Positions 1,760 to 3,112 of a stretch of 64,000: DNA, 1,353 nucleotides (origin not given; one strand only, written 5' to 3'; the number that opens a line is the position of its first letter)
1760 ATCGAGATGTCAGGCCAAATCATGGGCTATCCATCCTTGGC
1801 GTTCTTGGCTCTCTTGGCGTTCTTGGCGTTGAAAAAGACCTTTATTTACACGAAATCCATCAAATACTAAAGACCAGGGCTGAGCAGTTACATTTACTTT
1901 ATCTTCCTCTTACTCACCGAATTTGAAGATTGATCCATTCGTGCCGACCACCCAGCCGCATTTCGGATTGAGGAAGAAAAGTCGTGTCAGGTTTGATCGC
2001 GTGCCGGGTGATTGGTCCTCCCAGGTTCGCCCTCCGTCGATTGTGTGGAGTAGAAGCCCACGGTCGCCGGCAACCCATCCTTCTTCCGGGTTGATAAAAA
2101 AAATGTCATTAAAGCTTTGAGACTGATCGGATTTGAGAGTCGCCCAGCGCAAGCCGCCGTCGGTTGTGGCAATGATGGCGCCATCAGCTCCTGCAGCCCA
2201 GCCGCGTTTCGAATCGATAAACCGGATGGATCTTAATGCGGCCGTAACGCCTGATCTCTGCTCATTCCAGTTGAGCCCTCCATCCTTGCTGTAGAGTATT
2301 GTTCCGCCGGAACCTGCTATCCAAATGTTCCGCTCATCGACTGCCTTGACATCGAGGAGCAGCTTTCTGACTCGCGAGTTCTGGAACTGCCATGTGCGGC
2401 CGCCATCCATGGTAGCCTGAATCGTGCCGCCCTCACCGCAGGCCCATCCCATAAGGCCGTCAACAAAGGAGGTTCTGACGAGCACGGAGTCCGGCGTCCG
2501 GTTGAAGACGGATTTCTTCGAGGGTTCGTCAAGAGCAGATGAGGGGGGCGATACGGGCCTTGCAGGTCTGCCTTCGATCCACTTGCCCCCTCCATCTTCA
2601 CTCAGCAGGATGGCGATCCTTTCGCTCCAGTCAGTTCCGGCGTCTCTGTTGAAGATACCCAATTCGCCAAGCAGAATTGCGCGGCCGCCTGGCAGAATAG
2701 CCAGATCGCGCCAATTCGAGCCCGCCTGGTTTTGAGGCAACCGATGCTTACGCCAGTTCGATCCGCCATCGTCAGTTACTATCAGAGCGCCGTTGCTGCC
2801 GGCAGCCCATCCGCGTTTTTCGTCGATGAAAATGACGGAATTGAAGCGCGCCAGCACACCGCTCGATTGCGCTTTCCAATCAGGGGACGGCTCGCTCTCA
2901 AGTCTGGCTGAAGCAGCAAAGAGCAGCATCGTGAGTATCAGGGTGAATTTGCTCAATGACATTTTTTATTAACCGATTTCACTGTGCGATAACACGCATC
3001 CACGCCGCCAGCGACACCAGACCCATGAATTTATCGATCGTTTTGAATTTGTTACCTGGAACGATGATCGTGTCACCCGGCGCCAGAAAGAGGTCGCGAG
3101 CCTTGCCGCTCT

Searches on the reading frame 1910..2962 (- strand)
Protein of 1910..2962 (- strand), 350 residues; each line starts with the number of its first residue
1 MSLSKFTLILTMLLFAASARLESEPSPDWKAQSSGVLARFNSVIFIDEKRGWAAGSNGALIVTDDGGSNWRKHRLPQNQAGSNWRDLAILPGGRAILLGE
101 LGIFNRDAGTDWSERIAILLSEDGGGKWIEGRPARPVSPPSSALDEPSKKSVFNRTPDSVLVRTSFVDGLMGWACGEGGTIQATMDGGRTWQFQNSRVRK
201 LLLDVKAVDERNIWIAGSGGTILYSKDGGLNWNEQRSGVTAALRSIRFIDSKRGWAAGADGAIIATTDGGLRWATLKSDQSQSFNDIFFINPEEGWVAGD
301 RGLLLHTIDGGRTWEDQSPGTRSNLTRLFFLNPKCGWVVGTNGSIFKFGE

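Call 38: find_encoding_contigs(protein=window:1910-2962:-, flank=6000, max_places=8)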
Protein window:1910-2962:- (350 aa): no gene with exactly this product is on record in the collection.

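Call 54: find_homologous_proteins(query=window:1910-2962:-, max_evalue=1e-40)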
Query window:1910-2962:- (350 aa): 942 proteins with E <= 1e-40 among 8000 candidates; the best 120 are listed.
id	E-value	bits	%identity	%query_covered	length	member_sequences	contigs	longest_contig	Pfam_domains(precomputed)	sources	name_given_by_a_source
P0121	5.4e-227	771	97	100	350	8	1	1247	PF14870.13,PF02012.27,PF15902.13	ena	-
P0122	5.6e-197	672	85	100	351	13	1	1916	PF14870.13,PF02012.27,PF15902.13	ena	-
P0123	1.0e-185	635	98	83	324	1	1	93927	PF14870.13,PF02012.27,PF15902.13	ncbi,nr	ncbi:MAG: hypothetical protein IPL01_21495 [Acidobacteria bacterium]|nr:hypothetical protein [Acidob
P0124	1.0e-112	395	55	92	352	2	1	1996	PF14870.13,PF02012.27,PF15902.13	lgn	-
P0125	2.8e-108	380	51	99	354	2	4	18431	PF14870.13,PF02012.27,PF15902.13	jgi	jgi:photosystem II stability/assembly factor-like uncharacterized protein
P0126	2.4e-107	377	52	92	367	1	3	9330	PF14870.13,PF02012.27,PF15902.13,PF13088.13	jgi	jgi:photosystem II stability/assembly factor-like uncharacterized protein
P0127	8.4e-107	375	52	92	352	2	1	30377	PF14870.13,PF02012.27,PF15902.13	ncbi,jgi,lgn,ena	-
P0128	2.7e-106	374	49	98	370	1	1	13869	PF14870.13,PF02012.27,PF15902.13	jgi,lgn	jgi:photosystem II stability/assembly factor-like uncharacterized protein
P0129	5.0e-105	370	49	98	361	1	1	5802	PF14870.13,PF02012.27,PF15902.13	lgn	-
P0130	6.0e-105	369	50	98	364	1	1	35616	PF14870.13,PF02012.27,PF15902.13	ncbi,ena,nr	ncbi:MAG TPA: YCF48-related protein [Blastocatellia bacterium]|nr:YCF48-related protein [Blastocatel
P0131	3.7e-104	367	49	93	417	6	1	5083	PF14870.13,PF02012.27,PF15902.13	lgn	-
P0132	8.5e-104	366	51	93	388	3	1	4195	PF14870.13,PF02012.27,PF15902.13,PF13088.13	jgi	jgi:photosystem II stability/assembly factor-like uncharacterized protein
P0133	1.3e-103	365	49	99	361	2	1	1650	PF14870.13,PF02012.27,PF15902.13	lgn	-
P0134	1.7e-103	365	47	99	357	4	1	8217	PF14870.13,PF02012.27,PF15902.13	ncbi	ncbi:MAG: WD40/YVTN/BNR-like repeat-containing protein [Blastocatellia bacterium]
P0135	2.0e-102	361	48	100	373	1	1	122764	PF25852.1,PF14870.13,PF02012.27,PF15902.13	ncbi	-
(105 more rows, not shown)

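Call 55: find_encoding_contigs(protein=P0123, flank=10000, max_places=3)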
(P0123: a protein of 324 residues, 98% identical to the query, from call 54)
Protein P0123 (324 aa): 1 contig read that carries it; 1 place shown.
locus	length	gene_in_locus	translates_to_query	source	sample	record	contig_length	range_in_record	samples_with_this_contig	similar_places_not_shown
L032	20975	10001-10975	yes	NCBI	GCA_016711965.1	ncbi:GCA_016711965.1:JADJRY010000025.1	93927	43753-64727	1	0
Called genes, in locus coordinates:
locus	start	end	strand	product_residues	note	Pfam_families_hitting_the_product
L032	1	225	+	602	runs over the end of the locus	PF07698:7TM-7TMR_HD, PF01966:HD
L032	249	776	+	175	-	PF13671:AAA_33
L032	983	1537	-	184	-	-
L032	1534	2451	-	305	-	PF00005:ABC_tran, PF13304:AAA_21, PF13732:DrrA1-3_C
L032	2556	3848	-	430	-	PF00324:AA_permease, PF13520:AA_permease_2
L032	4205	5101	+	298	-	-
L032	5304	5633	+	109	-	-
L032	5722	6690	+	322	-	PF13191:AAA_16 (faint), PF13401:AAA_22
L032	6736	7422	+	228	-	PF13614:AAA_31 (weak), PF01656:CbiA (weak)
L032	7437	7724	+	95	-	-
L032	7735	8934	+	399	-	PF13727:CoA_binding_3 (weak), PF02397:Bac_transf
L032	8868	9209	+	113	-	PF02397:Bac_transf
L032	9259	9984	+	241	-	PF02563:Poly_export, PF10531:SLBB, PF22461:SLBB_2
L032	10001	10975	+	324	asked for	PF14870:PSII_BNR (weak), PF15902:Sortilin-Vps10 (faint), PF02012:BNR (faint), PF14870:PSII_BNR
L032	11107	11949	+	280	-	PF03301:Trp_dioxygenase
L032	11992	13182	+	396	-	PF00266:Aminotran_5, PF22580:KYNU_C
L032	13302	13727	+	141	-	PF24046:At4g08330 (faint), PF01641:SelR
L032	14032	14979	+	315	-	PF08279:HTH_11, PF19187:HTH_PafC (faint), PF13280:WYL, PF25583:WCX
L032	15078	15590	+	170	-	PF05163:DinB, PF12867:DinB_2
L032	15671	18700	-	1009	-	PF06739:SBBP (faint), PF08450:SGL (faint), PF01436:NHL (faint), PF25021:TEN_NHL (faint), PF24684:Vgb_lyase (faint)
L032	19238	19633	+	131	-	PF00334:NDK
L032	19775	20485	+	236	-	PF02463:SMC_N (faint), PF00005:ABC_tran, PF13304:AAA_21 (faint)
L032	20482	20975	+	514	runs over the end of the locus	PF12704:MacB_PCD, PF02687:FtsX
